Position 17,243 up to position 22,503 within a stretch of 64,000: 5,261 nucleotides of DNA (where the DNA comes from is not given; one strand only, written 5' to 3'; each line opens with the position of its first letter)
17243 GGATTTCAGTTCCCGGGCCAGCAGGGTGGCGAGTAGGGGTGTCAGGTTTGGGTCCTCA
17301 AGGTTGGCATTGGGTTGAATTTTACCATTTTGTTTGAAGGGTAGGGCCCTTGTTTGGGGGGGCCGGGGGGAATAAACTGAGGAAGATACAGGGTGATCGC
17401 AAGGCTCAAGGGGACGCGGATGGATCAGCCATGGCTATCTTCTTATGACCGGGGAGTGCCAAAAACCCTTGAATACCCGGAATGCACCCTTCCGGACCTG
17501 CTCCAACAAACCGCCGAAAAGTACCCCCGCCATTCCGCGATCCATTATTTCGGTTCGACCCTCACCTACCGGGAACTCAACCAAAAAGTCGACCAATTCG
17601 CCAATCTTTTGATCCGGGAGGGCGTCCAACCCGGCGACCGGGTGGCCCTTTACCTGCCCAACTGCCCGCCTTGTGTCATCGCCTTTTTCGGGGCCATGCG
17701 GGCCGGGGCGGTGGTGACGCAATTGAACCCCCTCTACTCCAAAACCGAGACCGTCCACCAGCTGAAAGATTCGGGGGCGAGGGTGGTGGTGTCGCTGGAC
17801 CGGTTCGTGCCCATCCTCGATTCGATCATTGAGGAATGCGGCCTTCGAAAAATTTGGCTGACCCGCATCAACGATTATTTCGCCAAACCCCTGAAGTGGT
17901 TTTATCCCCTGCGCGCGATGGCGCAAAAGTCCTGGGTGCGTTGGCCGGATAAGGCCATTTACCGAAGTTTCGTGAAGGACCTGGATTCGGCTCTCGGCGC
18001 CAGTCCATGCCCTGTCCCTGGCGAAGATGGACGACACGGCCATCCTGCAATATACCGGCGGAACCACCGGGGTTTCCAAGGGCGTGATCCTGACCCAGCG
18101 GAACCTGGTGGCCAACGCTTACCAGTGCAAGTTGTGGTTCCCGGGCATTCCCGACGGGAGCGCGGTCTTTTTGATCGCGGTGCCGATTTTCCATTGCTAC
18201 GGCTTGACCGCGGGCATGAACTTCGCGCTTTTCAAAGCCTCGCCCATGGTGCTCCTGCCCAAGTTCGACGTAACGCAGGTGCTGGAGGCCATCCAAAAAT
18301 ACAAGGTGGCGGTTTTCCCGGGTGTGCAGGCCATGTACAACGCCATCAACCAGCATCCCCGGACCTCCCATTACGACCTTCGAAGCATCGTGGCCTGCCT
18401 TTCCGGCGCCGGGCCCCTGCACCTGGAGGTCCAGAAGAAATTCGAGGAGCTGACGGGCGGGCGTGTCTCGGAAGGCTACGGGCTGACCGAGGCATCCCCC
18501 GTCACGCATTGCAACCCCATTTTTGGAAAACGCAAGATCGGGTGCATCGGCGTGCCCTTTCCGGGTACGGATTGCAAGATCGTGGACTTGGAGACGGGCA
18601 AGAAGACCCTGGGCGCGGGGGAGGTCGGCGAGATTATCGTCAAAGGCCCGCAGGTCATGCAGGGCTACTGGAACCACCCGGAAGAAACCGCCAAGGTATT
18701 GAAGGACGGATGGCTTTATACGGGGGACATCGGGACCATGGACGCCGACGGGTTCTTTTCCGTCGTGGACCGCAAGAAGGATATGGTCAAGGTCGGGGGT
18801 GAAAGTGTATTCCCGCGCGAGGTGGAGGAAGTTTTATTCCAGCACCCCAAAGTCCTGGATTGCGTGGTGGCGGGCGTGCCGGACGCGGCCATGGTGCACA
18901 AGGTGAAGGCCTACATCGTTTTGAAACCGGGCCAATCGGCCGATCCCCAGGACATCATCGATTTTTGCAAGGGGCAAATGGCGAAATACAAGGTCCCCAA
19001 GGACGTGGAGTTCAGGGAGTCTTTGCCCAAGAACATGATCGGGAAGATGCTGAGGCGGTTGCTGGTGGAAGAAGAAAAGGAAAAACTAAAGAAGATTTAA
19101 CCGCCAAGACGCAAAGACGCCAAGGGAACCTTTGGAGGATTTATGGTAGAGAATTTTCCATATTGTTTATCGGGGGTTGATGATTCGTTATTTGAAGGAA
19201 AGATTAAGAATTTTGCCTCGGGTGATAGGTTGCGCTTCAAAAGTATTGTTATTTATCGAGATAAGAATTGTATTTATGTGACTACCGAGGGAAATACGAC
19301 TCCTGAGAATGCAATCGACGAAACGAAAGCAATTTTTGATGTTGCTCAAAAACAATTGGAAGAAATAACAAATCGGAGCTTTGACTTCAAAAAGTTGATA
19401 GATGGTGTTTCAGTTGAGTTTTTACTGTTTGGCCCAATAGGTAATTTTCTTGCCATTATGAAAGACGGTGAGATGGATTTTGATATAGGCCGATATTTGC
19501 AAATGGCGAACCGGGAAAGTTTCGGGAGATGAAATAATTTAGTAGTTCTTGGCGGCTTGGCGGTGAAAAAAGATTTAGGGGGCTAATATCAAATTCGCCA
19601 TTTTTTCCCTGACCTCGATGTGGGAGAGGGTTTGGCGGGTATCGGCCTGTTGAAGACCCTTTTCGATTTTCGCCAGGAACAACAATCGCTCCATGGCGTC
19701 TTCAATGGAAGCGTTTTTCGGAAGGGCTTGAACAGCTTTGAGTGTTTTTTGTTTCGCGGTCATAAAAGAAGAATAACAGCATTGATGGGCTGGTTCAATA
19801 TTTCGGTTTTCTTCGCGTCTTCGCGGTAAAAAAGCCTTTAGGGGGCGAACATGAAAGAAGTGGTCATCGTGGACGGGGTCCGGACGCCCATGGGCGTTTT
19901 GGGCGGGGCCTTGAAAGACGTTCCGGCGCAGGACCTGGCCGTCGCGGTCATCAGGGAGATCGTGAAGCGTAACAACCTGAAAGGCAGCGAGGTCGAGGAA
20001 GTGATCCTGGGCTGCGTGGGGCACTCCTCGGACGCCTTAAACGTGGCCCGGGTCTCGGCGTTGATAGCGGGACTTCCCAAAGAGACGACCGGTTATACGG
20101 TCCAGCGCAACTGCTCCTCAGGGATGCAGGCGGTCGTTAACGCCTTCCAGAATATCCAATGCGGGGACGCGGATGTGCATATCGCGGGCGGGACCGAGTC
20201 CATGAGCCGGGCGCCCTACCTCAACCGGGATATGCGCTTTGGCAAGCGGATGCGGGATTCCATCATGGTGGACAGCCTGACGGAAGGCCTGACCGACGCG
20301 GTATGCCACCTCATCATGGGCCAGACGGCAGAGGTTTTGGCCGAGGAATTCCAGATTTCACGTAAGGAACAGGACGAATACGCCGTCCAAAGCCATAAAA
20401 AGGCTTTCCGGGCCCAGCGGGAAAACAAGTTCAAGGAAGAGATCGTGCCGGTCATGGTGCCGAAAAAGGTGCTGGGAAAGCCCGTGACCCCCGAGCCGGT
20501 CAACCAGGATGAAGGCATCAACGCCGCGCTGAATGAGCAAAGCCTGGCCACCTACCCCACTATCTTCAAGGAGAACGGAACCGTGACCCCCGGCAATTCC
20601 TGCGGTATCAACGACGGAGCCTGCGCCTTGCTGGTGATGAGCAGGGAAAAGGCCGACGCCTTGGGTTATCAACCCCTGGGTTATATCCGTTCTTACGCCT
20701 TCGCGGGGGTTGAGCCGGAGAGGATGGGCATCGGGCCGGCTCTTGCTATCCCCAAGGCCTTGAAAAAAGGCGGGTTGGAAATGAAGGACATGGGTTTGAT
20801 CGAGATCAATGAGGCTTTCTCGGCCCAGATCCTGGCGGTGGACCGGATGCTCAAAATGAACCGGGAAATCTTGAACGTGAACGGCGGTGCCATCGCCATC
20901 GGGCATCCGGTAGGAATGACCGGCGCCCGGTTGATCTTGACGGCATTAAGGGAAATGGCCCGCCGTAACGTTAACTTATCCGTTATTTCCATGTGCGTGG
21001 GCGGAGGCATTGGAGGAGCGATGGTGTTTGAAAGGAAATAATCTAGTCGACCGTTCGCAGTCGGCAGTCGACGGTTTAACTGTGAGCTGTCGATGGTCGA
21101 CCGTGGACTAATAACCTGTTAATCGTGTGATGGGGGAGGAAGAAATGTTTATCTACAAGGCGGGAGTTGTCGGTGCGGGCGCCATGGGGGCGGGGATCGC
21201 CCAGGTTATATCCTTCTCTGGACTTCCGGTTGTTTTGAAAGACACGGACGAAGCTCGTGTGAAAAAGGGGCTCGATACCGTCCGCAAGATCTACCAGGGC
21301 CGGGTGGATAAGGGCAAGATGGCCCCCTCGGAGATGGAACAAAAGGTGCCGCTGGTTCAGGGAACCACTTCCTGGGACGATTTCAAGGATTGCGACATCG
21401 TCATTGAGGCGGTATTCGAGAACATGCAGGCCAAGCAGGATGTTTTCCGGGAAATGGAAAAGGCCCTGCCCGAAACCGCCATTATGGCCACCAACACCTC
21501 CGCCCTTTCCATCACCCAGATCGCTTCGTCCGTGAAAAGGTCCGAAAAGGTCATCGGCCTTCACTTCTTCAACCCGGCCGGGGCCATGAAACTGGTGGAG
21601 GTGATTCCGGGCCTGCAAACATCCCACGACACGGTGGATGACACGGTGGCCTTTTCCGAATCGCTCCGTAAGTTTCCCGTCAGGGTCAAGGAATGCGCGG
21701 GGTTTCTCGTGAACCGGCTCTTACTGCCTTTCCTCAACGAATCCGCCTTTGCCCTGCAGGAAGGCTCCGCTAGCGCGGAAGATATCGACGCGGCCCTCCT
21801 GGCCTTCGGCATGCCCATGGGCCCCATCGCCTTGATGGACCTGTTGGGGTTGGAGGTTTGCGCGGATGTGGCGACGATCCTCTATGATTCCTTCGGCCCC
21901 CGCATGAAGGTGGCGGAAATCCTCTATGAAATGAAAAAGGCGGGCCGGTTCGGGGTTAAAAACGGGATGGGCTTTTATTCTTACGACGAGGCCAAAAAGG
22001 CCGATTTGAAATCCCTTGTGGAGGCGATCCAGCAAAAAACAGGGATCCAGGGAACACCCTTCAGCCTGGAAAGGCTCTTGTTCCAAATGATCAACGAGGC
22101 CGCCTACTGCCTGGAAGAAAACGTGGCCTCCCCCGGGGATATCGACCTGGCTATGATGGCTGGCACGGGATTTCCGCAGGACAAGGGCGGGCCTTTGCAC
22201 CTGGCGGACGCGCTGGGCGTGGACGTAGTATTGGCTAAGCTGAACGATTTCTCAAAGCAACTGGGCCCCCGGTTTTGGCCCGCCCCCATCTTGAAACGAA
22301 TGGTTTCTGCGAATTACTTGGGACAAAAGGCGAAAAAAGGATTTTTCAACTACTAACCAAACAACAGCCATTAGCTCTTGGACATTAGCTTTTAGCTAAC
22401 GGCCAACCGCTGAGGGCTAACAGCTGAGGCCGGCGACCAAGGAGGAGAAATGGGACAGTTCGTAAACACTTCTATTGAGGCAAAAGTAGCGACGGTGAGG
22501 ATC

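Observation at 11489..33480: A family of inverted-repeat cassettes with octamer-iteron termini, inserted immediately after stop codons inside operons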

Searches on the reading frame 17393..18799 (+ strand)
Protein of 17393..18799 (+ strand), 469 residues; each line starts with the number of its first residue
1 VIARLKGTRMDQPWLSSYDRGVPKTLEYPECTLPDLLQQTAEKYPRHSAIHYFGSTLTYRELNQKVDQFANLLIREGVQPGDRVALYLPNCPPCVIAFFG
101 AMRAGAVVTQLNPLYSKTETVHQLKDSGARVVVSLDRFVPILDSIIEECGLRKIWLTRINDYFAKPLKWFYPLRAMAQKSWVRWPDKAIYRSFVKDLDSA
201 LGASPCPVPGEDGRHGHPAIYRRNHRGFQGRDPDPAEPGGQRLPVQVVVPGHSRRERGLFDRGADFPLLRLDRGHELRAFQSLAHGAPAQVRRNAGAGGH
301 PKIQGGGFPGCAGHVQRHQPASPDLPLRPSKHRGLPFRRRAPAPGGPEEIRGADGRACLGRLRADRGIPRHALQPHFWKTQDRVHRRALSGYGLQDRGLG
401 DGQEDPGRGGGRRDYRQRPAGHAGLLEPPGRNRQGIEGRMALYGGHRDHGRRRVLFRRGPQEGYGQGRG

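Call 79: search_protein_families(library=pfam, proteins=[window:17393-18799:+], max_evalue=0.00001)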
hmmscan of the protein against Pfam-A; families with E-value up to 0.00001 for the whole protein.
window:17393-18799:+ (469 aa): 1 family
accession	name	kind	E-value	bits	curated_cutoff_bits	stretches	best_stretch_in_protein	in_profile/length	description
PF00501.34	AMP-binding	-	1.5e-31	110.1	29.9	1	37-134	1-99/384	AMP-binding enzyme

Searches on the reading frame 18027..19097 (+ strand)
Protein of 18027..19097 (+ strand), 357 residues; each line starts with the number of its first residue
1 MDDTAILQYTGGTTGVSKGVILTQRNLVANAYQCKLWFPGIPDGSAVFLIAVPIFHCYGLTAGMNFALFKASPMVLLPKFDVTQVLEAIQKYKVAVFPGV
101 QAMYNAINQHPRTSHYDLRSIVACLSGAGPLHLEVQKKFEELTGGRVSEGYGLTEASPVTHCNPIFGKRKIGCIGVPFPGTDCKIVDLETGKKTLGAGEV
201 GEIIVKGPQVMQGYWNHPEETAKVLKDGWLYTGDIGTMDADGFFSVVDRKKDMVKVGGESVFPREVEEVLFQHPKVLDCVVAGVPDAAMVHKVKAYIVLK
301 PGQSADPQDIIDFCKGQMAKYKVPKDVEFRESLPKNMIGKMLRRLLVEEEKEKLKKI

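Call 79: search_protein_families(library=pfam, proteins=[window:18027-19097:+], max_evalue=0.00001)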
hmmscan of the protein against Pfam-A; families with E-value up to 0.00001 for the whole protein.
window:18027-19097:+ (357 aa): 2 families
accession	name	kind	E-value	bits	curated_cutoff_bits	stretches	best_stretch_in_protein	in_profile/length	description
PF00501.34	AMP-binding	-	1.6e-59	202.1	29.9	1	2-215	162-384/384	AMP-binding enzyme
PF13193.12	AMP-binding_C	-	4.9e-18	66.3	24.5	1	265-340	1-76/76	AMP-binding enzyme C-terminal domain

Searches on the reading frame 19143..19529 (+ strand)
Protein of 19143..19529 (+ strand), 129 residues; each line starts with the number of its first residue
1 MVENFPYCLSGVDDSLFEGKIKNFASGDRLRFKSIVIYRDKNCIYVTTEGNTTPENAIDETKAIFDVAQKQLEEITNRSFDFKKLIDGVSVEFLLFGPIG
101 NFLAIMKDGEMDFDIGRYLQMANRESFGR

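Call 16: search_protein_families(library=pfam, proteins=[window:19143-19529:+], max_evalue=0.01)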
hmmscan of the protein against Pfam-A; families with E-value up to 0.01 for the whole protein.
window:19143-19529:+ (129 aa): 0 families

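Call 17: search_protein_families(library=ncbifam, proteins=[window:19143-19529:+], max_evalue=0.01)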
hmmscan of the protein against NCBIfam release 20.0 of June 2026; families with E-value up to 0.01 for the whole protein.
window:19143-19529:+ (129 aa): 0 families

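Call 81: search_protein_families(library=pfam, proteins=[window:19143-19529:+], max_evalue=10)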
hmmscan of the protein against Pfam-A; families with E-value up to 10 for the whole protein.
window:19143-19529:+ (129 aa): 1 family
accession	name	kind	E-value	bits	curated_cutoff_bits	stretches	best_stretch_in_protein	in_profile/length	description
PF07249.18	Cerato-platanin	-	0.1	13.2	24.4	1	42-78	61-97/119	Cerato-platanin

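Call 82: search_protein_families(library=phrogs, proteins=[window:19143-19529:+], max_evalue=0.1)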
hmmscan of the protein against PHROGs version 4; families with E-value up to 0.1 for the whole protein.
window:19143-19529:+ (129 aa): 0 families

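Call 89: search_protein_representatives(protein=window:19143-19529:+)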
Query: 129 residues. Proteins with E-value up to 0.001 (for the whole library): 6; up to 1e-10: 3; up to 1e-30: 1. The best 6 are listed.
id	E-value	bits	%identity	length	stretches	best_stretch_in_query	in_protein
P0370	2.2e-80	283.0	100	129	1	1-129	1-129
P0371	1.1e-19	87.0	43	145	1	1-127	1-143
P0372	2.5e-17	79.3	39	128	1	7-124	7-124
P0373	1.7e-07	47.5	-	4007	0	-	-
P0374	7.4e-07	45.5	33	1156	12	42-70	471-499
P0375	7.2e-04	35.8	36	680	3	19-82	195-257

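Call 90: find_encoding_contigs(protein=P0371, flank=3000, max_places=3)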
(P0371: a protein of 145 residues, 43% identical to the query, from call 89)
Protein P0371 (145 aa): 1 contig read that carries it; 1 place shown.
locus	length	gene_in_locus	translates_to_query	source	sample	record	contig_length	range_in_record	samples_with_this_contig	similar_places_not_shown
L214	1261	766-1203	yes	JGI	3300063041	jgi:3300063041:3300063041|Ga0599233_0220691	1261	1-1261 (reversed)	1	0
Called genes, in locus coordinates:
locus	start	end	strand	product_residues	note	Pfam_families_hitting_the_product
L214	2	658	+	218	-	?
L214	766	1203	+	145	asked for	-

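Call 92: find_encoding_contigs(protein=P0372, flank=3000, max_places=3)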
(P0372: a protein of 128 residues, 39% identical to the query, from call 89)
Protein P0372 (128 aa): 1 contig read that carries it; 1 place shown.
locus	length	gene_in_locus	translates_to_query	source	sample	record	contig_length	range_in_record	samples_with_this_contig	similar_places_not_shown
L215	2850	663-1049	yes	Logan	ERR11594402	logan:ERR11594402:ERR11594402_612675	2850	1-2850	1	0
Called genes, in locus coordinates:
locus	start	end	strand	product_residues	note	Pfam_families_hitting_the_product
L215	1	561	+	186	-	?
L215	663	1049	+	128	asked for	-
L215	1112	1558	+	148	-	-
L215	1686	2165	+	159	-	-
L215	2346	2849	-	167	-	?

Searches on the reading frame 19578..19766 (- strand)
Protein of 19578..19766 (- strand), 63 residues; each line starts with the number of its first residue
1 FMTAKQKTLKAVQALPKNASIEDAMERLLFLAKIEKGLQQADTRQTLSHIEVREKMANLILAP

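Call 16: search_protein_families(library=pfam, proteins=[window:19578-19766:-], max_evalue=0.01)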
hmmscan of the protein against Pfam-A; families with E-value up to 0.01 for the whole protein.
window:19578-19766:- (63 aa): 0 families

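Call 17: search_protein_families(library=ncbifam, proteins=[window:19578-19766:-], max_evalue=0.01)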
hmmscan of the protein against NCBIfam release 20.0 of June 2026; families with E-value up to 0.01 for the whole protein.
window:19578-19766:- (63 aa): 0 families

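Call 81: search_protein_families(library=pfam, proteins=[window:19578-19766:-], max_evalue=10)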
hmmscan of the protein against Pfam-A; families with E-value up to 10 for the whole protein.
window:19578-19766:- (63 aa): 0 families

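Call 82: search_protein_families(library=phrogs, proteins=[window:19578-19766:-], max_evalue=0.1)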
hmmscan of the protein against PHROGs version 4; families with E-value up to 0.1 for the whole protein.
window:19578-19766:- (63 aa): 1 family
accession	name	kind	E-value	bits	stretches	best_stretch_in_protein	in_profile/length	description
phrog_3936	-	unknown function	0.056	14.2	0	41-60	34-53/63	-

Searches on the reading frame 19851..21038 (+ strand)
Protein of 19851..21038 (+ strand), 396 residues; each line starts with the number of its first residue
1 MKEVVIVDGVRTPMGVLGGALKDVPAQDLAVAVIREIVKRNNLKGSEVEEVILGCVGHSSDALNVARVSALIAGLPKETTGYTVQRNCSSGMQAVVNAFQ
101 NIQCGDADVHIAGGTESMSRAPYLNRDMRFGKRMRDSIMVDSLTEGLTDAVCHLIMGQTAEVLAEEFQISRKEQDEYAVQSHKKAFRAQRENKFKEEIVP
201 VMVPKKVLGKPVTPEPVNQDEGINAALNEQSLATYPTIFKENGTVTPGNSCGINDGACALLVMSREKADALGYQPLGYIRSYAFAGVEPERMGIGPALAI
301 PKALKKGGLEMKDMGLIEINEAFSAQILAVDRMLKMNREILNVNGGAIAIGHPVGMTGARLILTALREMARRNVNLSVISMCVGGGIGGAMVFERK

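Call 79: search_protein_families(library=pfam, proteins=[window:19851-21038:+], max_evalue=0.00001)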
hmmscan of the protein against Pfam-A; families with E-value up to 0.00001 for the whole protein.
window:19851-21038:+ (396 aa): 3 families
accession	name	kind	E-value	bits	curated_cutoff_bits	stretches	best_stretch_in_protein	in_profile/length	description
PF00108.29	Thiolase_N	-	5.4e-84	282.1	26.4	1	4-266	1-260/260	Thiolase, N-terminal domain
PF02803.24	Thiolase_C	-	8.5e-46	155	27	1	274-395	2-123/123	Thiolase, C-terminal domain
PF00109.32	ketoacyl-synt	-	2.8e-06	27.6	20.8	1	82-119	168-205/252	Beta-ketoacyl synthase, N-terminal domain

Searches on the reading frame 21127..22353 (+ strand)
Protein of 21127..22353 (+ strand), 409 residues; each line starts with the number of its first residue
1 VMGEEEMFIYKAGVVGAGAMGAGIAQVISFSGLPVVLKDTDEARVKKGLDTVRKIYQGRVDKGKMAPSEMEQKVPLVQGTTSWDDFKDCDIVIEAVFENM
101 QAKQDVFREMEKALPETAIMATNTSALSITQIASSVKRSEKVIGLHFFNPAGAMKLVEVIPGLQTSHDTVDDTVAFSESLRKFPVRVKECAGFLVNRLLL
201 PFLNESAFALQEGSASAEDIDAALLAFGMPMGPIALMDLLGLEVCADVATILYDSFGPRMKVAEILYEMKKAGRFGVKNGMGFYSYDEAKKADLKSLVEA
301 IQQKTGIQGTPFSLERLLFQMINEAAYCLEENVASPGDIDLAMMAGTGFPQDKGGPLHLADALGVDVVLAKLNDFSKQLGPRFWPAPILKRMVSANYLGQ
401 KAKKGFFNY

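Call 79: search_protein_families(library=pfam, proteins=[window:21127-22353:+], max_evalue=0.00001)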
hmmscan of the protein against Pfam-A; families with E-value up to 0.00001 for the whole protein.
window:21127-22353:+ (409 aa): 2 families
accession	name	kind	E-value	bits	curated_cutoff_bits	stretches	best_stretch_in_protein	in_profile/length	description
PF02737.24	3HCDH_N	-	7.9e-63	212.1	22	1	11-190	1-180/180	3-hydroxyacyl-CoA dehydrogenase, NAD binding domain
PF00725.27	3HCDH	-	7e-50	168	22.1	2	192-286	1-97/97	3-hydroxyacyl-CoA dehydrogenase, C-terminal domain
